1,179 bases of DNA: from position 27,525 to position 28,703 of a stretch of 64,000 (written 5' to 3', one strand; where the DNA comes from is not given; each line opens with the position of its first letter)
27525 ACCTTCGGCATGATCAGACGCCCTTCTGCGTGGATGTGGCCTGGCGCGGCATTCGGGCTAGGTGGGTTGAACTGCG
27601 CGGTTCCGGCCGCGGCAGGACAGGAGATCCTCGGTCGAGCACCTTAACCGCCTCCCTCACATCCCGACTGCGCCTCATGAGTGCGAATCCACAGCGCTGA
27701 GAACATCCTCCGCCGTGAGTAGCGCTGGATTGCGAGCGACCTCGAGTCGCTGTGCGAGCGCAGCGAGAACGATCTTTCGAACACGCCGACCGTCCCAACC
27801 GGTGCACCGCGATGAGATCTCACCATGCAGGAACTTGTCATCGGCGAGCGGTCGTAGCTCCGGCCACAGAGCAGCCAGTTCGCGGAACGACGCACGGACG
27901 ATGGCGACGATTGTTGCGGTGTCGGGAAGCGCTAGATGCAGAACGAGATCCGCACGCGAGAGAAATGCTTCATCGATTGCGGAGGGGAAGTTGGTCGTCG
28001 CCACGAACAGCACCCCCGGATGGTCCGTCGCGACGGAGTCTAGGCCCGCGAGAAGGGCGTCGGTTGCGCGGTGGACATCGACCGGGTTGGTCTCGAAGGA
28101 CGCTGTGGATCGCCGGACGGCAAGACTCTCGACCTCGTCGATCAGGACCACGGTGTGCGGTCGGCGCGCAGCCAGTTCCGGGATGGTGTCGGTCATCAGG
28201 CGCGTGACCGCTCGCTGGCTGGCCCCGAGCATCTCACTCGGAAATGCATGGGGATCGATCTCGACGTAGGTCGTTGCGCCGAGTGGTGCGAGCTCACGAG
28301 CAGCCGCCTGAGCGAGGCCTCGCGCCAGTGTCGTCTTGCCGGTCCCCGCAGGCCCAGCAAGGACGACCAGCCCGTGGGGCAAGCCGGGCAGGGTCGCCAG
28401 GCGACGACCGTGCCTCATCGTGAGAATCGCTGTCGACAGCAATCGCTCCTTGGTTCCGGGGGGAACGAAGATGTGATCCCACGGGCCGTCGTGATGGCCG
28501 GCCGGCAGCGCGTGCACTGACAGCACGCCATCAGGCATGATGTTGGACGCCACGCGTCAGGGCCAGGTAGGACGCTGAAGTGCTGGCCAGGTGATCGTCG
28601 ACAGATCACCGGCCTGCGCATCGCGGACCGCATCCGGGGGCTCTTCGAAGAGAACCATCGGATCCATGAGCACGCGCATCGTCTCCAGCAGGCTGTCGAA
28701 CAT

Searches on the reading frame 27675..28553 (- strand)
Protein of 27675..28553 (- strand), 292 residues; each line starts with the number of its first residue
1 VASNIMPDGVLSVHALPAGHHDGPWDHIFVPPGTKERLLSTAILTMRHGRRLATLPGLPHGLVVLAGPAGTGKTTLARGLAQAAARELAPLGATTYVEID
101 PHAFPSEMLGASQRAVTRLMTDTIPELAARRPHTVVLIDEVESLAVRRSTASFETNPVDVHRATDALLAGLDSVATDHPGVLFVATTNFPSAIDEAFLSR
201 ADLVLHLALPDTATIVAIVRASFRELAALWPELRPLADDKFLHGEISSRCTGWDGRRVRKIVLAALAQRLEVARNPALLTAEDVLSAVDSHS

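Call 3: search_protein_families(library=pfam, proteins=[window:27675-28553:-], max_evalue=0.01)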
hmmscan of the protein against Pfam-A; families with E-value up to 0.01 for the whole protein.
window:27675-28553:- (292 aa): 17 families
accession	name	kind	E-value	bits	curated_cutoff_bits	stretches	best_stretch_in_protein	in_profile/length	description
PF00004.35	AAA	-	2.2e-20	73.9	21.2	1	63-206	1-128/131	ATPase family associated with various cellular activities (AAA)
PF07724.20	AAA_2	-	2.6e-07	31.2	27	1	61-191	4-127/166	AAA domain (Cdc48 subfamily)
PF13401.12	AAA_22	-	3.9e-06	27.6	27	1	61-153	6-101/130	AAA domain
PF13604.12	AAA_30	-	4.3e-06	27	27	1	60-145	18-101/191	AAA domain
PF13191.12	AAA_16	-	4.7e-06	27.6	32.6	1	59-183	24-137/167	AAA ATPase domain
PF05729.18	NACHT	-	2e-05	24.9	26.7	1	62-133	2-71/167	NACHT domain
PF07728.20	AAA_5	-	8.5e-05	23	22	1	63-200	2-138/139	AAA domain (dynein-related subfamily)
PF00158.32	Sigma54_activat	-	0.00017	21.7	20.2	1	63-146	25-107/168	Sigma-54 interaction domain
PF02367.23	TsaE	-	0.00048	20.5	26.6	1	45-96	7-56/128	Threonylcarbamoyl adenosine biosynthesis protein TsaE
PF13521.12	AAA_28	-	0.00066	20.4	27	1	63-96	2-35/164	AAA domain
PF20720.3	nSTAND3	-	0.00078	19.6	27.2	1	60-87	17-44/155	Novel STAND NTPase 3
PF13238.12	AAA_18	-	0.0017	19.3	29.4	1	63-94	1-37/128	AAA domain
PF13481.12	AAA_25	-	0.0024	17.9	27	1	59-87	31-60/195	AAA domain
PF13173.12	AAA_14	-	0.0033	17.9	27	1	62-143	4-73/129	AAA domain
PF13245.12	AAA_19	-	0.0035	18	25.1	1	58-142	9-78/134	AAA domain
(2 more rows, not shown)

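Call 21: search_protein_families(library=ncbifam, proteins=[window:27675-28553:-], max_evalue=0.00001)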
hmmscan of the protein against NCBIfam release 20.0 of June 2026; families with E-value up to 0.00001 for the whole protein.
window:27675-28553:- (292 aa): 10 families
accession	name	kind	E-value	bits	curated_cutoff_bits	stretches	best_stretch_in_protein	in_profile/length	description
TIGR01242.2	TIGR01242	subfamily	4.3e-13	49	500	1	59-227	148-302/362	proteasome-activating nucleotidase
NF003069.1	PRK03992.1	subfamily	1.2e-12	47.7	500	1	59-226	165-318/379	proteasome-activating nucleotidase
NF042959.1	IteA_antiphage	equivalog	3.3e-11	43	510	1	39-228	104-273/367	anti-phage ATPase IteA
TIGR01243.1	CDC48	subfamily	3.7e-11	42.1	802.65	1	59-265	487-668/733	CDC48 family AAA ATPase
NF041006.2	cell_div_CdvC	equivalog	4.1e-10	39.1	650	1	57-220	132-283/370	cell division protein CdvC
NF047747.1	PrtsmActNtasePan2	equivalog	5.1e-10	39.2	700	1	59-223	184-335/397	proteasome-activating nucleotidase Pan2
TIGR03689.1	pup_AAA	equivalog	4e-08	32.4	504.75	1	59-221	216-376/512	proteasome ATPase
TIGR01241.2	FtsH_fam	equivalog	5.3e-08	32.1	600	1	58-221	194-343/598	ATP-dependent zinc metalloprotease FtsH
NF047748.1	PrtsmActNtasePan1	equivalog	6.3e-08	32.1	750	1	61-225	183-334/405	proteasome-activating nucleotidase Pan1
NF008004.0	PRK10733.1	equivalog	3.8e-07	28.5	1008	1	46-224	171-336/644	ATP-dependent zinc metalloprotease FtsH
